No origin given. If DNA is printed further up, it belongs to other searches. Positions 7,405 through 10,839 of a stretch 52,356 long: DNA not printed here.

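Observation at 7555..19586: DUF499 ATPase / DUF3780 / DUF1156 methylase / PLD-SNF2 helicase locus with two additional modules spliced into one translationally coupled array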

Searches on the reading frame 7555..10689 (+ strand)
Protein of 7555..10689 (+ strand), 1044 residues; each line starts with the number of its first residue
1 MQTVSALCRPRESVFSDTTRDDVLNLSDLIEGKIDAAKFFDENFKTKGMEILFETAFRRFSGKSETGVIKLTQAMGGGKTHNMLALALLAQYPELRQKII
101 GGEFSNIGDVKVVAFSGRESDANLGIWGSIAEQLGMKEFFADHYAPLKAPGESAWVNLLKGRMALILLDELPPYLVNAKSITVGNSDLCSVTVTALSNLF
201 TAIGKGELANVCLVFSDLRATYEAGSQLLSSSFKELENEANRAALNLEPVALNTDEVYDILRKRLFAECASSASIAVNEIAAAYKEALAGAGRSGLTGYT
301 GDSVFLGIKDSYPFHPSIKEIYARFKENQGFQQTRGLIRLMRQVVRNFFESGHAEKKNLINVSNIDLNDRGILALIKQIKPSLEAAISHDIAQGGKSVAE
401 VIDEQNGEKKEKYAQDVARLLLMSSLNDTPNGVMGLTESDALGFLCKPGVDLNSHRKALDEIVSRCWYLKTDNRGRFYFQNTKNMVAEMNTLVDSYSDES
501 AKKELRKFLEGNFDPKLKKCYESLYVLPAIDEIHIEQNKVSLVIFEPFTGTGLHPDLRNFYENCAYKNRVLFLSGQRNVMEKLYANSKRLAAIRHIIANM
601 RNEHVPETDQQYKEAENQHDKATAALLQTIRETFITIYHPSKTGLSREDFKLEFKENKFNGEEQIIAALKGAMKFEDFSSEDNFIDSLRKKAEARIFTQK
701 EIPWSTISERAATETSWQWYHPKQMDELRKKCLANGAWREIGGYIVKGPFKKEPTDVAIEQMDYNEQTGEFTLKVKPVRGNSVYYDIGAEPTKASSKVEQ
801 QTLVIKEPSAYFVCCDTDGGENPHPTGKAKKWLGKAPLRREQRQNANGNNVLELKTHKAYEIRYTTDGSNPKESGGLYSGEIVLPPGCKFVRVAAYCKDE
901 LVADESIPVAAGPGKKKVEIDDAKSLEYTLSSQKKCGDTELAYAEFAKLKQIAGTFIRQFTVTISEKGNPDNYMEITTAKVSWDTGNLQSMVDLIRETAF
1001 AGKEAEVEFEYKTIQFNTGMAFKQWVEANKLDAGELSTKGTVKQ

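Call 3: search_protein_families(library=pfam, proteins=[window:7555-10689:+], max_evalue=0.01)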
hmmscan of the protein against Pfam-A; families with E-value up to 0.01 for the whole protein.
window:7555-10689:+ (1044 aa): 3 families
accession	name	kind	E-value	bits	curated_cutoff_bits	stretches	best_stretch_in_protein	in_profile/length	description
PF04465.17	DUF499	-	3.6e-26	91.7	23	1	126-376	53-297/1024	Protein of unknown function (DUF499)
PF13287.12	Fn3_assoc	-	1.6e-07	31.8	23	1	852-898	1-47/59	Fn3 associated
PF13290.12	CHB_HEX_C_1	-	2.1e-07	31.2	22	1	852-885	12-46/67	Chitobiase/beta-hexosaminidase C-terminal domain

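Call 4: search_protein_families(library=padloc, proteins=[window:7555-10689:+], max_evalue=0.01)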
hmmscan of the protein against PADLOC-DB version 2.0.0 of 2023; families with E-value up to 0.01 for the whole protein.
window:7555-10689:+ (1044 aa): 2 families
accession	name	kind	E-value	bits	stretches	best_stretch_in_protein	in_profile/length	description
PDLC02192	DUF499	-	1.3e-184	613.8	1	1-1029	1-1010/1022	-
PDLC00662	HmaC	-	3.7e-52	175.7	1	35-655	44-688/941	AAA+ ATPase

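Call 7: search_protein_families(library=ncbifam, proteins=[window:7555-10689:+], max_evalue=0.01)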
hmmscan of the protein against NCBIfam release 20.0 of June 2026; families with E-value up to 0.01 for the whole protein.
window:7555-10689:+ (1044 aa): 1 family
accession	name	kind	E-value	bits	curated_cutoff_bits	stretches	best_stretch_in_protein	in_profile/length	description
NF042962.1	DUF499_antiphage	equivalog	2.1e-230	767.6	1200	1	2-1031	1-1016/1025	anti-phage-associated DUF499 domain-containing protein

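Call 74: search_solved_structures(query=window:7555-10689:+, max_evalue=0.01)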
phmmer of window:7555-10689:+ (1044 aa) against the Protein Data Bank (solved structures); distinct sequences matched with E-value up to 0.01: 0.
